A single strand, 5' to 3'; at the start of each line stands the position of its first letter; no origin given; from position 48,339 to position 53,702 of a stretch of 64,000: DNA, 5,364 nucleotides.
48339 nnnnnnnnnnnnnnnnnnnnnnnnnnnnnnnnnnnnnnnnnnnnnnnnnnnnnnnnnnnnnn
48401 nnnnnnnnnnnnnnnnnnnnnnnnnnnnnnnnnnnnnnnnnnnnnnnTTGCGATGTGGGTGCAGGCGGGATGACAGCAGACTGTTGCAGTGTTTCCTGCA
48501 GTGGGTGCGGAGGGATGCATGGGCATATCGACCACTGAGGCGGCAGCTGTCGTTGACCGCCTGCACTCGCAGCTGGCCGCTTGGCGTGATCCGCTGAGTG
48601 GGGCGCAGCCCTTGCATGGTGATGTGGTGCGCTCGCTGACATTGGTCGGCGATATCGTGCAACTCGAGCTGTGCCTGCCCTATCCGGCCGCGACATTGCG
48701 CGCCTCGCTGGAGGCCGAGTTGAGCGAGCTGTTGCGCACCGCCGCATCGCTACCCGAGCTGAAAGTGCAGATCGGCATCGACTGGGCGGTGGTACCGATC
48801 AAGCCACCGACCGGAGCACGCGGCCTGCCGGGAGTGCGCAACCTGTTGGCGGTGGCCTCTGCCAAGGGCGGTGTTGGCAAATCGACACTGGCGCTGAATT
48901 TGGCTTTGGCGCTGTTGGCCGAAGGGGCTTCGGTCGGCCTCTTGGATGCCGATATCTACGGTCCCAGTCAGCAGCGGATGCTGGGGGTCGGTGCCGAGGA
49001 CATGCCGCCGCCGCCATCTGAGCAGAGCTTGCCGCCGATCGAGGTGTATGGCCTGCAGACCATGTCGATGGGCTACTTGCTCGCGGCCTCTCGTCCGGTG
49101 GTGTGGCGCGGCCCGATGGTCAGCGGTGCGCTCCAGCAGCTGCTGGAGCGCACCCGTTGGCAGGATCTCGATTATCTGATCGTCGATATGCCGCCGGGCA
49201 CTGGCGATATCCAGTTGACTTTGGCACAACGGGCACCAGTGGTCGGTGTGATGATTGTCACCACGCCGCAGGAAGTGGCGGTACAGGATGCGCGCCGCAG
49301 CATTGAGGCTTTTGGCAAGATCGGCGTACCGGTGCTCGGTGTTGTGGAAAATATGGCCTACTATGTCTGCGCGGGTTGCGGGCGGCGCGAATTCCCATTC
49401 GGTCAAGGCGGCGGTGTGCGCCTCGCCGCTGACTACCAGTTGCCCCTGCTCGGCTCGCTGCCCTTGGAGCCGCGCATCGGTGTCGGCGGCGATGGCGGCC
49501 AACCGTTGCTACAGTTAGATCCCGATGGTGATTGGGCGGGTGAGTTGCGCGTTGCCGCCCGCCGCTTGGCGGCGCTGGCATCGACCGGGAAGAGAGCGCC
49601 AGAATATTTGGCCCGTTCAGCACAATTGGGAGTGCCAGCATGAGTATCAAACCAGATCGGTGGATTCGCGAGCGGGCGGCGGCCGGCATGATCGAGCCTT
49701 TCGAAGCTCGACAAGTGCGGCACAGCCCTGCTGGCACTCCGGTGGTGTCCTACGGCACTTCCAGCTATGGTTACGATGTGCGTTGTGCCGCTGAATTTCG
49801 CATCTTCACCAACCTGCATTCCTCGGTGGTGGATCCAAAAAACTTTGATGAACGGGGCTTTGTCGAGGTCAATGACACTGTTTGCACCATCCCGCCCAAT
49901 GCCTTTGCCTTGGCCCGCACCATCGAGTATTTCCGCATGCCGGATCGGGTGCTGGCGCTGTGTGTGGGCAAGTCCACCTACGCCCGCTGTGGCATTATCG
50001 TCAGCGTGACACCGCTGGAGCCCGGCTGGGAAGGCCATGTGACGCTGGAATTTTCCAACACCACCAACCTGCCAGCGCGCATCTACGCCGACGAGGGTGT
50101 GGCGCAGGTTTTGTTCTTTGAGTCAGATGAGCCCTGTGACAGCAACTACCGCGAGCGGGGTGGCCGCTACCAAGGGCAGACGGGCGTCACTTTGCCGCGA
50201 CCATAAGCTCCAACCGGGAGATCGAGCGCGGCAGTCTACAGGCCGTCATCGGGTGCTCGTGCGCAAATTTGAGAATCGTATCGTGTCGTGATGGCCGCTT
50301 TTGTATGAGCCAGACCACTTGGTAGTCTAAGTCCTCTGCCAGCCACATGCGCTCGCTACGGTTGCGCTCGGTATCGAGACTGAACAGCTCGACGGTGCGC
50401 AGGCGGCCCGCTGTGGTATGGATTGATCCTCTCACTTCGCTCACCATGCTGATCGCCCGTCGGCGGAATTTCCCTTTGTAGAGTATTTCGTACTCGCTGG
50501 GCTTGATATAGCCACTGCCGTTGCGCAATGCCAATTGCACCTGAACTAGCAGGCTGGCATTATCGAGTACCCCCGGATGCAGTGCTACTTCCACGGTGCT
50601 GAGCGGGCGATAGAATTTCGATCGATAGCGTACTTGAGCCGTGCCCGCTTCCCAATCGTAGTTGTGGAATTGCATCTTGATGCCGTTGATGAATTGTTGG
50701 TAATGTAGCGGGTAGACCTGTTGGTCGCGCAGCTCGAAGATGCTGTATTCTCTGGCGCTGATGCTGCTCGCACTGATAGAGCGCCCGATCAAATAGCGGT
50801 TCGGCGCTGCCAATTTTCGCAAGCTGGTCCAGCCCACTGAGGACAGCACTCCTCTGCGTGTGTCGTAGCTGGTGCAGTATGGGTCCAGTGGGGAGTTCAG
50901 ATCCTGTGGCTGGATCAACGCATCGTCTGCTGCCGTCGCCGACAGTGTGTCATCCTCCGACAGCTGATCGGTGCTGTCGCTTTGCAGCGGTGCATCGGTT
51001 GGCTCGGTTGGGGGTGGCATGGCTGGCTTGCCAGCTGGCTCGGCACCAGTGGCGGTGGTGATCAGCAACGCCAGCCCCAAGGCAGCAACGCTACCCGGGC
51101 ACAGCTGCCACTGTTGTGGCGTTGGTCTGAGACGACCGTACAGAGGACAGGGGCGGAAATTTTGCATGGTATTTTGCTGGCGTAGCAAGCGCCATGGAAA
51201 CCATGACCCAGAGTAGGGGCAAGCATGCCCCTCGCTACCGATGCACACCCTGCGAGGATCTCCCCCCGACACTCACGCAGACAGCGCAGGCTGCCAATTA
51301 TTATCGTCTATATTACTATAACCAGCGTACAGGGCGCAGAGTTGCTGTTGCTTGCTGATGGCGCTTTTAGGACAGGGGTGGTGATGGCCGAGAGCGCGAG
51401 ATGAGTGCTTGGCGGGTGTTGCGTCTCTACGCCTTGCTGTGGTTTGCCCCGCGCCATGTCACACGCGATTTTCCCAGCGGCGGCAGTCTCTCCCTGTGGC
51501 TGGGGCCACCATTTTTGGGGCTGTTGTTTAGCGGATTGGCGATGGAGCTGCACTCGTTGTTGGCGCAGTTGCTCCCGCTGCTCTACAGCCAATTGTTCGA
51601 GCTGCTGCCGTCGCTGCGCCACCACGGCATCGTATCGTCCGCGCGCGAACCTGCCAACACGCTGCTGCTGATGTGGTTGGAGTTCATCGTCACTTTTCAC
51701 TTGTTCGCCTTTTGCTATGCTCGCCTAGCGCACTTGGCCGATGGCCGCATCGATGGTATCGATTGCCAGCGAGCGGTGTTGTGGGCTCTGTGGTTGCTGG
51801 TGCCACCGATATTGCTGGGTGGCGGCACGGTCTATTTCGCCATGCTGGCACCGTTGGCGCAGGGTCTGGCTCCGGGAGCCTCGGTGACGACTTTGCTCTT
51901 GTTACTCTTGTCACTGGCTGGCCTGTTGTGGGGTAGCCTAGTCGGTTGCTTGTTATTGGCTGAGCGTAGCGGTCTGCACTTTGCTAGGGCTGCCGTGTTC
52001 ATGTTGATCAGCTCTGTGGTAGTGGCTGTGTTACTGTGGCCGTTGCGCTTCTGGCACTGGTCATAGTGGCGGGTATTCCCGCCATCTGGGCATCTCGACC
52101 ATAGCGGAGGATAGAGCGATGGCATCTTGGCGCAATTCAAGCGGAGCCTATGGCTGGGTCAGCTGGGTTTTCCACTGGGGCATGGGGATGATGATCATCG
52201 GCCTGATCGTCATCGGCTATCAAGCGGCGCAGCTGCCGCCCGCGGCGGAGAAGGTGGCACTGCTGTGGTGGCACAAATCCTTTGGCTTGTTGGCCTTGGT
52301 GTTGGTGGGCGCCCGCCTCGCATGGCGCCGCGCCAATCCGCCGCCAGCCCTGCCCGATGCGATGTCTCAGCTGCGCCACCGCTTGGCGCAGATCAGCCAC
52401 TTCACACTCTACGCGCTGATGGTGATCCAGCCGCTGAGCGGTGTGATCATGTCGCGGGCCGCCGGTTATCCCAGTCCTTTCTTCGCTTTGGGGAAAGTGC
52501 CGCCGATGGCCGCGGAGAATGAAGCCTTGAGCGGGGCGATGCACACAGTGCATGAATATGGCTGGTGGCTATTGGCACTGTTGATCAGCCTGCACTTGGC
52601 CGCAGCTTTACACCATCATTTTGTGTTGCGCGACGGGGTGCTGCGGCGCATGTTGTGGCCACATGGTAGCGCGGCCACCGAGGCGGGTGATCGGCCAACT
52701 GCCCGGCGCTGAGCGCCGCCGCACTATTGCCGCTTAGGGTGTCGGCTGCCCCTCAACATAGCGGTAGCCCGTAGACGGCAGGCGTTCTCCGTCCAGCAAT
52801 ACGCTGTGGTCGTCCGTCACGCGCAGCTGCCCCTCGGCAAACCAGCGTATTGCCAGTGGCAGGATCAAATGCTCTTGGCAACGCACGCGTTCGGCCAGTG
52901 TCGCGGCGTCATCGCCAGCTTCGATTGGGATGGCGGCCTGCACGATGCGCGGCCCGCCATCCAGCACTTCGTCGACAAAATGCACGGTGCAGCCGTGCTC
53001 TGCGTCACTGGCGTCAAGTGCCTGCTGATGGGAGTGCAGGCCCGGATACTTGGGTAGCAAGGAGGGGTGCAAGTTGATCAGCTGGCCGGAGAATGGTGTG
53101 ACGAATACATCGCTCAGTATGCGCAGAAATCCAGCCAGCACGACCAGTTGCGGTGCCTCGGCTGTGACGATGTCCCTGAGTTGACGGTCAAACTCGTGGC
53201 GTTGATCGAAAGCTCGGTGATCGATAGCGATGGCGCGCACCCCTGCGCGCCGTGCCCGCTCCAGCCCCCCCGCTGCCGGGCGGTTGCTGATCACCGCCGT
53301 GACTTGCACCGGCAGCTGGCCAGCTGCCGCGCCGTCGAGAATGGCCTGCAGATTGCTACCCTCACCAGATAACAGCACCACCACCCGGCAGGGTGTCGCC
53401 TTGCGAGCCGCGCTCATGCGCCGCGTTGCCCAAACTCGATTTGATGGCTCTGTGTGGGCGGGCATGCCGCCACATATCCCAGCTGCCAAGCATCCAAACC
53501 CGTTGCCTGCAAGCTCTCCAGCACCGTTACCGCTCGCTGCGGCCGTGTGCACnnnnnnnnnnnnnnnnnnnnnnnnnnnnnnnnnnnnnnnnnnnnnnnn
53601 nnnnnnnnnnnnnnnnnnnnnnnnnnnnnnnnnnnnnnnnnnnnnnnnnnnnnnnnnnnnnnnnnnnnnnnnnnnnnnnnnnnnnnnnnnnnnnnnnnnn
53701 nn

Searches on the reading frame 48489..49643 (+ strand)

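Call 54: search_protein_families(library=pfam, proteins=[window:48489-49643:+], max_evalue=0.001)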
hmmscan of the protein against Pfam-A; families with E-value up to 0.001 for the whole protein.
window:48489-49643:+ (384 aa): 4 families
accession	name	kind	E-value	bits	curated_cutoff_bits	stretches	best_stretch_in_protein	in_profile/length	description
PF10609.15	ParA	-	8.8e-89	297.6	27.1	1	116-357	2-242/246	NUBPL iron-transfer P-loop NTPase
PF01656.29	CbiA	-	8e-10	39.2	25.4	1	120-286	1-79/125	CobQ/CobB/MinD/ParA nucleotide binding domain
PF13614.12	AAA_31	-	1.4e-08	35.3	27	1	119-157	3-41/177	AAA domain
PF09140.17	MipZ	-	6.6e-07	29.3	20.7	1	120-172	3-55/262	ATPase MipZ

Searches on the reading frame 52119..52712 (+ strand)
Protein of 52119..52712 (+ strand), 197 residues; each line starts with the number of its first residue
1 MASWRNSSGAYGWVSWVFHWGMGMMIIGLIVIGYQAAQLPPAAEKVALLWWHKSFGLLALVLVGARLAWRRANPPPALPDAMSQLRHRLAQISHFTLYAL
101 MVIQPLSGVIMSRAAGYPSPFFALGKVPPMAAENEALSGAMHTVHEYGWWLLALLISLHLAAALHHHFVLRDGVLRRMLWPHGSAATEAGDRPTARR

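Call 54: search_protein_families(library=pfam, proteins=[window:52119-52712:+], max_evalue=0.001)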
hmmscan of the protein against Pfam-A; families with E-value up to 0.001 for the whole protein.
window:52119-52712:+ (197 aa): 1 family
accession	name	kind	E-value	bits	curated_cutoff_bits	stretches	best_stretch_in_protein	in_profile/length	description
PF01292.26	Ni_hydr_CYTB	-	4.4e-28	98.7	30.1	1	11-179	2-177/179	Prokaryotic cytochrome b561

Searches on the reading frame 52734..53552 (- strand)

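Call 31: search_protein_families(library=pfam, proteins=[window:52734-53552:-], max_evalue=0.001)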
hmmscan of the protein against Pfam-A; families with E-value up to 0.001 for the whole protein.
window:52734-53552:- (272 aa): 1 family
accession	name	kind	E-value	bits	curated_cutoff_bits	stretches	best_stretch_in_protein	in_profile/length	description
PF00551.24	Formyl_trans_N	-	5.6e-54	183.1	26.1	1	56-235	2-181/181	Formyl transferase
